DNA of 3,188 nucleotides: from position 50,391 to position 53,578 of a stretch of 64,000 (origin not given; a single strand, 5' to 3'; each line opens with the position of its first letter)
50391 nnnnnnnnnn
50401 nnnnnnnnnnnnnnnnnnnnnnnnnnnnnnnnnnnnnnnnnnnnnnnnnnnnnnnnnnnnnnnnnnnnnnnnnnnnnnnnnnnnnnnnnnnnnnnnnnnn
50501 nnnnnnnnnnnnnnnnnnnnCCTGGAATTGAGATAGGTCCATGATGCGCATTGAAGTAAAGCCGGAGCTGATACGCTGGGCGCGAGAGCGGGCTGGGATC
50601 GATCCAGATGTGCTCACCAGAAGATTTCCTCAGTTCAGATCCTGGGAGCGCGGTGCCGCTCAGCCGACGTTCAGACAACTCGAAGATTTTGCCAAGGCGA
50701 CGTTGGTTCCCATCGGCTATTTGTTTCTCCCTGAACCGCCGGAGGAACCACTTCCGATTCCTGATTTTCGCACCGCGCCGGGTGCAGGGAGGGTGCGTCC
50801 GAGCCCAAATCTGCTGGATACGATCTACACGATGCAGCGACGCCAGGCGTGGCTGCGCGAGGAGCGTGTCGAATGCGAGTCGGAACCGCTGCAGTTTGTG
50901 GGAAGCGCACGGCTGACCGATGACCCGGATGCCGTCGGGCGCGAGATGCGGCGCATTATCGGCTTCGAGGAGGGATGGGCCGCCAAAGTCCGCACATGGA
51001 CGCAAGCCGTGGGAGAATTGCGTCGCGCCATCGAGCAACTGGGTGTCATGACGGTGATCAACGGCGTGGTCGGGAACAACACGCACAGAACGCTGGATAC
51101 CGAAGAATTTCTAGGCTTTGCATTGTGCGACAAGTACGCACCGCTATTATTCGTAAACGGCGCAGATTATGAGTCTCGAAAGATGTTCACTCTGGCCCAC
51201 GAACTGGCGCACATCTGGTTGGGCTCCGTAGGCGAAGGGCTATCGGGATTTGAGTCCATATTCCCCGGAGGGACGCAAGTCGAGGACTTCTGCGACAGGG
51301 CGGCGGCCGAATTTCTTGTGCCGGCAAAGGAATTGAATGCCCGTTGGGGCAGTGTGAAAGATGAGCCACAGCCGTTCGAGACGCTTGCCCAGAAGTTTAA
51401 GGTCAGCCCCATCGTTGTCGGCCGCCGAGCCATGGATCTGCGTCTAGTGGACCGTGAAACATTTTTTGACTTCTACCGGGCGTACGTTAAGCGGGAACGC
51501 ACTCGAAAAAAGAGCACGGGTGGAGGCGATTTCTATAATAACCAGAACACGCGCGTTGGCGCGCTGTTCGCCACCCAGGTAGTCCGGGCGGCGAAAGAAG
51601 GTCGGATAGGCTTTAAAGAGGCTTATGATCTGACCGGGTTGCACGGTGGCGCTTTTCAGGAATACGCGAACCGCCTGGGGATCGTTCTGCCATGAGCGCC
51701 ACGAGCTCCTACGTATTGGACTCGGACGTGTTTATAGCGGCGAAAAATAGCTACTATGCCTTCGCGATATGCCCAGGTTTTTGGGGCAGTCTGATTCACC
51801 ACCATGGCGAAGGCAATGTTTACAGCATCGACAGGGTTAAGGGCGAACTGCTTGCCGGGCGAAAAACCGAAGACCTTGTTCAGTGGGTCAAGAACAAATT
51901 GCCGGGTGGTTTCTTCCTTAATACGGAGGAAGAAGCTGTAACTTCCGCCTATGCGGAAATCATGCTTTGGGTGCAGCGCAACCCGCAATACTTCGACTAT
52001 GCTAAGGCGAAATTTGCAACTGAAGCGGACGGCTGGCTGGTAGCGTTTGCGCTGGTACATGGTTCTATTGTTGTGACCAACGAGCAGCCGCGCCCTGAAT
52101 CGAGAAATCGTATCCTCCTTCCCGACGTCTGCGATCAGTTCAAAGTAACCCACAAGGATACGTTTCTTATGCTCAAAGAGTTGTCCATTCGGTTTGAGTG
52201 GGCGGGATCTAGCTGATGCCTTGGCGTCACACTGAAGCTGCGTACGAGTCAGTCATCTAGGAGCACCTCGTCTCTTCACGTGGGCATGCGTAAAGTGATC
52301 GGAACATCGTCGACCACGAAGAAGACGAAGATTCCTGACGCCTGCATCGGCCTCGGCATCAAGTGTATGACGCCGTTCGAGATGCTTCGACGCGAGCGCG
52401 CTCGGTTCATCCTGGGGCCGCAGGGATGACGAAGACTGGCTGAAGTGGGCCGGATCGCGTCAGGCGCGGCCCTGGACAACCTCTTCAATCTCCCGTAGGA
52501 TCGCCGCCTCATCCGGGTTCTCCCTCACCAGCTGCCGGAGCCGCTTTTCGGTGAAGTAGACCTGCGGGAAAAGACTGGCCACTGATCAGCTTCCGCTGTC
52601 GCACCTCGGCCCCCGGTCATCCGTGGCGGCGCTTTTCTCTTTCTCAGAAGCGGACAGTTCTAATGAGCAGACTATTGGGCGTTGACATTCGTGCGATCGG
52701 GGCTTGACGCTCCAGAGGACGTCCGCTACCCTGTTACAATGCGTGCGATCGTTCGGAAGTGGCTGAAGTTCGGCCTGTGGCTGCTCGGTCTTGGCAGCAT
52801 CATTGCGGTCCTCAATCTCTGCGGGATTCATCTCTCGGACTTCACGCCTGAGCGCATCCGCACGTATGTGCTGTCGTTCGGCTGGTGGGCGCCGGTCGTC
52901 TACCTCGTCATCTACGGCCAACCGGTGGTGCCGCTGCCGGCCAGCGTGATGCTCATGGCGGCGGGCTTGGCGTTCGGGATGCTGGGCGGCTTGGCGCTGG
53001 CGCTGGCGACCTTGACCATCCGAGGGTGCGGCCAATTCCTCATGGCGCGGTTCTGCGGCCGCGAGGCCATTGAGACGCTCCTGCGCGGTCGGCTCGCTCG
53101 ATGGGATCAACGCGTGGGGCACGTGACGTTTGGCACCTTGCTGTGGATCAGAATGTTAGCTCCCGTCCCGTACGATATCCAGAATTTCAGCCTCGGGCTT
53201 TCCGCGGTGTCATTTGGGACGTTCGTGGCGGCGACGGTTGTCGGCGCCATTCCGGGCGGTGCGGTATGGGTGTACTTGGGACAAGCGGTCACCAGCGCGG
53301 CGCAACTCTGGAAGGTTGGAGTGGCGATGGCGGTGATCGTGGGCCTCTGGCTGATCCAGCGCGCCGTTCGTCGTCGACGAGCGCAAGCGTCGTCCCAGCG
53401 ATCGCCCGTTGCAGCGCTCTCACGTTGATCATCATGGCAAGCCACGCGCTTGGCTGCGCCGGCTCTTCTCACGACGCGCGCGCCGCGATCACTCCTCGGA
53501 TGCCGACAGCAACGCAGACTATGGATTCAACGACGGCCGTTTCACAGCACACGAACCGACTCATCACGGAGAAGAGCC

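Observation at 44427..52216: Seven-gene gap-free cassette joining a type III R-M system to an ImmA/IrrE + PIN-like (DUF4411) module and three unknown genes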

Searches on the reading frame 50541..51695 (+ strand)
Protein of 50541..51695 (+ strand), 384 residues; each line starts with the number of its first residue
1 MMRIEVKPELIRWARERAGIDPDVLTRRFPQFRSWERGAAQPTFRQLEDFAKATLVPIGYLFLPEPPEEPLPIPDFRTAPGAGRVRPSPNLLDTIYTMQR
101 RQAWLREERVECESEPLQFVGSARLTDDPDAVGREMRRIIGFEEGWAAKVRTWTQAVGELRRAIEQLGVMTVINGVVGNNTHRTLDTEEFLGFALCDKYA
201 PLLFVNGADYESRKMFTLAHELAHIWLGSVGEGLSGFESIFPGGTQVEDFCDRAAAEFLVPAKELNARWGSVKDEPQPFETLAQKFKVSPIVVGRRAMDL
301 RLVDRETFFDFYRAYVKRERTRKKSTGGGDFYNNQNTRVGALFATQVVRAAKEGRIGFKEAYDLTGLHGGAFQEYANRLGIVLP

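Call 3: search_protein_families(library=pfam, proteins=[window:50541-51695:+], max_evalue=0.01)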
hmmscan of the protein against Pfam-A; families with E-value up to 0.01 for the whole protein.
window:50541-51695:+ (384 aa): 1 family
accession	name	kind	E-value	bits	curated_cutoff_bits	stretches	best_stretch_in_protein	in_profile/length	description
PF06114.19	Peptidase_M78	-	9.4e-15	54.9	22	1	189-297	26-122/123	IrrE N-terminal-like domain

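Call 4: search_protein_families(library=padloc, proteins=[window:50541-51695:+], max_evalue=0.01)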
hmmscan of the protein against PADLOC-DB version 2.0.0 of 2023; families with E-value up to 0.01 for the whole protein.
window:50541-51695:+ (384 aa): 16 families
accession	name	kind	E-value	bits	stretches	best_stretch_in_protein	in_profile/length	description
PDLC04141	capP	-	9.2e-12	43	1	180-299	33-152/242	capP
PDLC03949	RmrA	-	3.5e-10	37.3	1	187-305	162-270/363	-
PDLC03945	RmrA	-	1.7e-09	35.3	1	212-319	206-312/394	-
PDLC03948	RmrA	-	5.3e-09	33.4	1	155-319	155-308/397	-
PDLC03944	RmrA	-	3.2e-08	31.1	1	211-319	196-302/384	-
PDLC03951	RmrA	-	5.1e-07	27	1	210-323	201-308/400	-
PDLC03952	RmrA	-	6.5e-07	26.5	1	186-320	191-322/395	-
PDLC03953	RmrA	-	1.4e-06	25.8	1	36-305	39-288/373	-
PDLC03947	RmrA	-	6.6e-06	23.2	1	193-323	186-312/383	-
PDLC03946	RmrA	-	9e-06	22.6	1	192-303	168-270/357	-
PDLC03982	PD-Lambda-2_B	-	2.9e-05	21.5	1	216-296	292-372/402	-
PDLC03956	RmrA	-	5.4e-05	20.4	1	164-322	156-308/399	-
PDLC04776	PDC-M69B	-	0.00042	18.1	1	185-265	52-134/272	-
PDLC03955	RmrA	-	0.0019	15.5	1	198-275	197-266/371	-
PDLC03954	RmrA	-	0.0029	14.6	0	202-307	195-297/380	-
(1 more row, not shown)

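Call 5: search_protein_families(library=ncbifam, proteins=[window:50541-51695:+], max_evalue=0.01)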
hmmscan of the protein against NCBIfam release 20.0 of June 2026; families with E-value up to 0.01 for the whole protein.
window:50541-51695:+ (384 aa): 1 family
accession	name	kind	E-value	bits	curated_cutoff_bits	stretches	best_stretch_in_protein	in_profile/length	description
NF052239.1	antitox_spr1629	equivalog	1.4e-09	37.6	335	1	211-319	205-312/377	spr1629 family repressor/antitoxin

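Call 79: search_protein_families(library=phrogs, proteins=[window:50541-51695:+], max_evalue=0.001)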
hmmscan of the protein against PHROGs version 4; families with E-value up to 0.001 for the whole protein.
window:50541-51695:+ (384 aa): 3 families
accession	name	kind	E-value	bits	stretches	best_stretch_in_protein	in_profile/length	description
phrog_2439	-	transcription regulation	4.8e-43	148.4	1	2-378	3-364/367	transcriptional regulator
phrog_87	-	other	2.3e-05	25.3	1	191-291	64-155/227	metallo-protease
phrog_1516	-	unknown function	7.9e-05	23.4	1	185-226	58-99/227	-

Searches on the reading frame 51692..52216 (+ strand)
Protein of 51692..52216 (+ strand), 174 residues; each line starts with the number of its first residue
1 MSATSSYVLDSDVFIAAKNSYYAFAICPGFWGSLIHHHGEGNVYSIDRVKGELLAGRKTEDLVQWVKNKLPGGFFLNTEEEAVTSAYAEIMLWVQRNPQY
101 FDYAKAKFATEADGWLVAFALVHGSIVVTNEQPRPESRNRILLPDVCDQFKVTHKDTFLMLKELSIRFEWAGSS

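Call 3: search_protein_families(library=pfam, proteins=[window:51692-52216:+], max_evalue=0.01)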
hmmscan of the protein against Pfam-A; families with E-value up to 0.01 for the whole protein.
window:51692-52216:+ (174 aa): 1 family
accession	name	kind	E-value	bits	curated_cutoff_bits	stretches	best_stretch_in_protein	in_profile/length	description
PF14367.12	DUF4411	-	5.4e-43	147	23.5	1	7-168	1-159/159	Domain of unknown function (DUF4411)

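Call 4: search_protein_families(library=padloc, proteins=[window:51692-52216:+], max_evalue=0.01)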
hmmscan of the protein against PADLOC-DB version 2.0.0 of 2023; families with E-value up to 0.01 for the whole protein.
window:51692-52216:+ (174 aa): 0 families

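Call 5: search_protein_families(library=ncbifam, proteins=[window:51692-52216:+], max_evalue=0.01)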
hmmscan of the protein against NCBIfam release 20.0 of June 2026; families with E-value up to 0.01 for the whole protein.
window:51692-52216:+ (174 aa): 0 families

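Call 62: find_related_loci(query=window:51692-52213:+, collection=viral_contigs, flank=6000)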
Query window:51692-52213:+ (174 aa) in viral_contigs; peptide patterns used: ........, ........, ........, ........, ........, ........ (x = any residue, [..] = any of these).
3 stretches matched a pattern; 1 encode a relative of the query (tblastn E <= 1e-3); 1 distinct loci.
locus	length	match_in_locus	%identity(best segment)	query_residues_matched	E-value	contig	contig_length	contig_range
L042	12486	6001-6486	28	7-170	1e-15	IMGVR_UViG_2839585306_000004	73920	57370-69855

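Call 63: search_dna_similar(query=window:51692-52213:+, collection=plasmids, mode=protein, max_evalue=0.00001, max_rows=30)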
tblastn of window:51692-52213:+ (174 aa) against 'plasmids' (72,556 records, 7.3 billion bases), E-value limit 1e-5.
Records with a match: 39; places in all: 39; records where one place covers at least 80% of the query: 38.
Best place of each record, by identity: <60% 39.
By first word of the organism name: Sinorhizobium 19; Rhizobium 4; Enterobacter 3; Arthrobacter 1; Acetobacter 1; Gordonia 1; Croceicoccus 1; Sphingomonas 1; Escherichia 1; Pseudoalteromonas 1; and 6 more.
By predicted mobility (MOB-suite, as given by PLSDB): conjugative 20; non-mobilizable 13; mobilizable 6.
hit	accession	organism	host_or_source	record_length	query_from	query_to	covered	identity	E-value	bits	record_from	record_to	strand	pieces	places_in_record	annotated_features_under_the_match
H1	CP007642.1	Rhizobium etli bv. phaseoli str. IE4803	Phaseolus vulgaris,whole organism,nodule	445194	3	171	97%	40.2%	2e-31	125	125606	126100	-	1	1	hypothetical protein (x2)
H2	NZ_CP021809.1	Sinorhizobium meliloti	Medicago sativa,Single Cell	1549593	7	172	95%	41.0%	1e-30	123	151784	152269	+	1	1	none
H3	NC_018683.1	Sinorhizobium meliloti Rm41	-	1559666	7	172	95%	41.0%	1e-30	123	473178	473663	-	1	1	none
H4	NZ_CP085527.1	Sinorhizobium meliloti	Medicago,cell culture,lupulina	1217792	7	172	95%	40.4%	4e-30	122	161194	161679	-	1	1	none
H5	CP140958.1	Sinorhizobium meliloti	Medicago lupulina,whole organism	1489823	7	172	95%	40.4%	5e-30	121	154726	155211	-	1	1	DUF4411 family protein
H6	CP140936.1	Sinorhizobium meliloti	Medicago lupulina,whole organism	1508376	7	172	95%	40.4%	5e-30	121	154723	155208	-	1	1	DUF4411 family protein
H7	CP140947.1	Sinorhizobium meliloti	Medicago lupulina,whole organism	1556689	7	172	95%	40.4%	5e-30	121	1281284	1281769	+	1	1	DUF4411 family protein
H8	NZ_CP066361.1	Sinorhizobium meliloti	Medicago lupulina L.,nodules of ...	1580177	7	172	95%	40.4%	5e-30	121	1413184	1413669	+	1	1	none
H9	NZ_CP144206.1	Sinorhizobium chiapasense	mixed culture,rhizosphere soil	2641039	7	172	95%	40.4%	2e-29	120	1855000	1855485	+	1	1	none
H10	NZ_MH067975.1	Arthrobacter sp.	-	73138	7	168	93%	39.9%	2e-28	117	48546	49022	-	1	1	DUF4411 family protein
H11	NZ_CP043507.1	Acetobacter vaccinii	cell culture,blue berry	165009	6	174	97%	37.9%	4e-22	99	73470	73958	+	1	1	DUF4411 family protein | ImmA/IrrE family metallo-endopeptidase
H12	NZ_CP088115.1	Sinorhizobium meliloti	cell culture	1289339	7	168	93%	39.5%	8e-27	112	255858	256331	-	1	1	none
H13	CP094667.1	Gordonia amicalis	cell culture,river sand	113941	7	168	93%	38.4%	2e-25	108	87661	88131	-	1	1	DUF4411 family protein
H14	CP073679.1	Sinorhizobium meliloti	Medicago truncatula,cell culture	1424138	7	168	86%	41.3%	2e-20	123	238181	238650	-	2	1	none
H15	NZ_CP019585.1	Sinorhizobium meliloti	Medicago arborea,tissue sample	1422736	7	168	86%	41.3%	2e-20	123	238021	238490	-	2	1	record has no annotation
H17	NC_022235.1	Sphingomonas sp. ERG5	-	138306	2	168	96%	35.9%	1e-20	95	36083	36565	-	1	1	DUF4411 family protein | ImmA/IrrE family metallo-endopeptidase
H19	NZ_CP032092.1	Pseudoalteromonas donghaensis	cell culture,seawater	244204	6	168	94%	35.6%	1e-27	114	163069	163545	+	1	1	DUF4411 family protein | ImmA/IrrE family metallo-endopeptidase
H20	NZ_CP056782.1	Enterobacter pasteurii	bacterial culture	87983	7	168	93%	35.8%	2e-22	100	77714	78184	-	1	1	DUF4411 family protein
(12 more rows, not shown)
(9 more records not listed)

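Call 64: get_annotated_region(hit=H19, flank=5000)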
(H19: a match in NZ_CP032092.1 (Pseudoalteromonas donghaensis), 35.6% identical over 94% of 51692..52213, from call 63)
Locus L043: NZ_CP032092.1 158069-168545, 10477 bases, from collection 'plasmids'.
description: Pseudoalteromonas donghaensis strain HJ51 plasmid unnamed2, complete sequence
organism: Pseudoalteromonas donghaensis (NCBI taxid 621376)
taxonomy: Bacteria; Pseudomonadota; Gammaproteobacteria; Alteromonadales; Pseudoalteromonadaceae; Pseudoalteromonas; Pseudoalteromonas donghaensis
host: -; source: cell culture,seawater; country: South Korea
typing (MOB-suite, as given by PLSDB): mobilizable; relaxase MOBH
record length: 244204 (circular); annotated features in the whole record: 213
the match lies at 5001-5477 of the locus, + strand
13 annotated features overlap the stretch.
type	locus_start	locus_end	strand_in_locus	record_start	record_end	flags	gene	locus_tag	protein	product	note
CDS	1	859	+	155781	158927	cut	traN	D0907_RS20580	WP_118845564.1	conjugal transfer protein TraN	-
CDS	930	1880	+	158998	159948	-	-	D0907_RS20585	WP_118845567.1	hypothetical protein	-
CDS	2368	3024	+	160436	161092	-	-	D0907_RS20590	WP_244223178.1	hypothetical protein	-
CDS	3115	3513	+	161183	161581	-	-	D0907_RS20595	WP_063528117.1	DUF4236 domain-containing protein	-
CDS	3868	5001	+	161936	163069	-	-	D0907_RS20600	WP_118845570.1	ImmA/IrrE family metallo-endopeptidase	-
CDS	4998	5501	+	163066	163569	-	-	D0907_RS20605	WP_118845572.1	DUF4411 family protein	-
CDS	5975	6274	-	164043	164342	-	-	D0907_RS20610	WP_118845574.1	hypothetical protein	-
CDS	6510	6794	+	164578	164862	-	-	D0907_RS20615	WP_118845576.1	helix-turn-helix domain-containing protein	-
CDS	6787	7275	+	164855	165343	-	-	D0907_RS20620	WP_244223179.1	HipA N-terminal domain-containing protein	-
CDS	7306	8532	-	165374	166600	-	-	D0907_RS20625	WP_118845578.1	RNA-guided endonuclease TnpB family protein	-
CDS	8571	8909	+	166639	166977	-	tnpA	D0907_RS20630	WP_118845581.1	IS200/IS605 family transposase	-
CDS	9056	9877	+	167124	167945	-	-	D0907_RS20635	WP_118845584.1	hypothetical protein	-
CDS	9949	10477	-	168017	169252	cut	-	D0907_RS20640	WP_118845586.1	type II toxin-antitoxin system HipA family toxin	-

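Call 65: get_annotated_region(hit=H17, flank=5000)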
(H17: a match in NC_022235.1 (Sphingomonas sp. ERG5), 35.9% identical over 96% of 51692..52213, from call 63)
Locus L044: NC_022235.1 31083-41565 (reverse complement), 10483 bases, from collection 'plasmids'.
description: Sphingomonas sp. ERG5 plasmid pCADAB1, complete sequence
organism: Sphingomonas sp. ERG5 (NCBI taxid 1381597)
taxonomy: Bacteria; Pseudomonadota; Alphaproteobacteria; Sphingomonadales; Sphingomonadaceae; Sphingomonas; Sphingomonas sp. ERG5
host: -; source: -; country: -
typing (MOB-suite, as given by PLSDB): conjugative; replicon rep_cluster_374; relaxase MOBF; mating-pair formation MPF_F
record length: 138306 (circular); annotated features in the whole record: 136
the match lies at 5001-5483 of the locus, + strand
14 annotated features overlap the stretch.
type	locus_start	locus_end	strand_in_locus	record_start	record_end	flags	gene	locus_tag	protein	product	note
CDS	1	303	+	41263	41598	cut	-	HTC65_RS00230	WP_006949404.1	single-stranded DNA-binding protein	-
CDS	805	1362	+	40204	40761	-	-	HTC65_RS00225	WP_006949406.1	hypothetical protein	-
CDS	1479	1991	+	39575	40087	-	-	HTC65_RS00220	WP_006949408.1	MucR family transcriptional regulator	-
CDS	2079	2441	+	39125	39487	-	-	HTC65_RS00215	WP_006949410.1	antitoxin Xre/MbcA/ParS toxin-binding domain-containing protein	-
CDS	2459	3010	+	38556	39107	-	-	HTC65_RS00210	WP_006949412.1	RES domain-containing protein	-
CDS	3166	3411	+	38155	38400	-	-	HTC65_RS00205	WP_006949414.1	AbrB/MazE/SpoVT family DNA-binding domain-containing protein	-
CDS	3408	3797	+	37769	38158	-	-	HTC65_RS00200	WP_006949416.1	type II toxin-antitoxin system VapC family toxin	-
CDS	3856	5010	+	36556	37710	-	-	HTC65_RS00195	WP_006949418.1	ImmA/IrrE family metallo-endopeptidase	-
CDS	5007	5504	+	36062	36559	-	-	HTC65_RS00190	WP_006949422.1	DUF4411 family protein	-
CDS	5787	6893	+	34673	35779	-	-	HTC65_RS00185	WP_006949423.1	DUF2493 domain-containing protein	-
CDS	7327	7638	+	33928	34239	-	-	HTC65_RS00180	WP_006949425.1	hypothetical protein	-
CDS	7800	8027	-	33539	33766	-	-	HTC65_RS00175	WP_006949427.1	hypothetical protein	-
CDS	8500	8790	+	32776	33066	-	-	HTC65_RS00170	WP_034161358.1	hypothetical protein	-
CDS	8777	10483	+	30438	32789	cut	-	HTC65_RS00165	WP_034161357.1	type IV secretion system DNA-binding domain-containing protein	-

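Call 66: get_annotated_region(hit=H20, flank=5000)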
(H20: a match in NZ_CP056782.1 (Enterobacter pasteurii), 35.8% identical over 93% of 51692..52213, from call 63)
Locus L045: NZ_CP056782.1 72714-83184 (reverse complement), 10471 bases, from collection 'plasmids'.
description: Enterobacter pasteurii strain D41-sc-1712200 plasmid p1, complete sequence
organism: Enterobacter pasteurii (NCBI taxid 3029761)
taxonomy: Bacteria; Pseudomonadota; Gammaproteobacteria; Enterobacterales; Enterobacteriaceae; Enterobacter; Enterobacter pasteurii
host: -; source: bacterial culture; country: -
typing (MOB-suite, as given by PLSDB): non-mobilizable; replicon IncFIB,IncFII
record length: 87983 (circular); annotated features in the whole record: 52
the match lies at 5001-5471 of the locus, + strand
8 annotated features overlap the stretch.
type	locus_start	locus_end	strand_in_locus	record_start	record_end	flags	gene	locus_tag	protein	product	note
CDS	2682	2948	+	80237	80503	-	-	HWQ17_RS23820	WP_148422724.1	DUF1778 domain-containing protein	-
CDS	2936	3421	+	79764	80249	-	-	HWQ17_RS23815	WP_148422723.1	GNAT family N-acetyltransferase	-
CDS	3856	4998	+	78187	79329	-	-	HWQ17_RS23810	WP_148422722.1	XRE family transcriptional regulator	-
CDS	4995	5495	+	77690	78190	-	-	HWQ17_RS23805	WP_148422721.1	DUF4411 family protein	-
CDS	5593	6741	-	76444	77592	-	-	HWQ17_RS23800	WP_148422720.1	hypothetical protein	-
CDS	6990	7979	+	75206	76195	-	-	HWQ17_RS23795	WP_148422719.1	tyrosine-type recombinase/integrase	GO:0015074 - DNA integration [Evidence IEA]; GO:0006310 - DNA recombination [Evidence IEA]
CDS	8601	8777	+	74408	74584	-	-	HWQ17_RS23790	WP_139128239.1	PepSY domain-containing protein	-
CDS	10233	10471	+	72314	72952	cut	-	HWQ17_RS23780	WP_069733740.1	response regulator transcription factor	GO:0000160 - phosphorelay signal transduction system [Evidence IEA]; GO:0006355 - regulation of DNA-templated ...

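Call 79: search_protein_families(library=phrogs, proteins=[window:51692-52216:+], max_evalue=0.001)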
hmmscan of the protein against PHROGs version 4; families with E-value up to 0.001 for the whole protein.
window:51692-52216:+ (174 aa): 1 family
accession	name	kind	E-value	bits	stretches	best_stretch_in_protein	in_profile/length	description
phrog_11126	-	unknown function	8.2e-32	111.3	1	6-168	3-163/167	-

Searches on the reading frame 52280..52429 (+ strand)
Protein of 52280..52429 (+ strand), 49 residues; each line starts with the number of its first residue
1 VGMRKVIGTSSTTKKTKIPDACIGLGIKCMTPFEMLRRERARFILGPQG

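Call 29: search_protein_families(library=pfam, proteins=[window:52280-52429:+], max_evalue=0.01)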
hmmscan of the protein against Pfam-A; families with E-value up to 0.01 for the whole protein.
window:52280-52429:+ (49 aa): 1 family
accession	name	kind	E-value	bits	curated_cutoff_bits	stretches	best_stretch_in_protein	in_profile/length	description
PF14367.12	DUF4411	-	2.4e-08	34.4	23.5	1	10-43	126-159/159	Domain of unknown function (DUF4411)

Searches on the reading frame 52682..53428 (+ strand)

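Call 29: search_protein_families(library=pfam, proteins=[window:52682-53428:+], max_evalue=0.01)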
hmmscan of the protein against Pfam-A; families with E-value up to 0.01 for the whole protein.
window:52682-53428:+ (248 aa): 1 family
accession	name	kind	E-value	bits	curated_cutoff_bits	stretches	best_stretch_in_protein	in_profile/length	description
PF09335.16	VTT_dom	-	1e-16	62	33.9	1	85-201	1-122/123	VTT domain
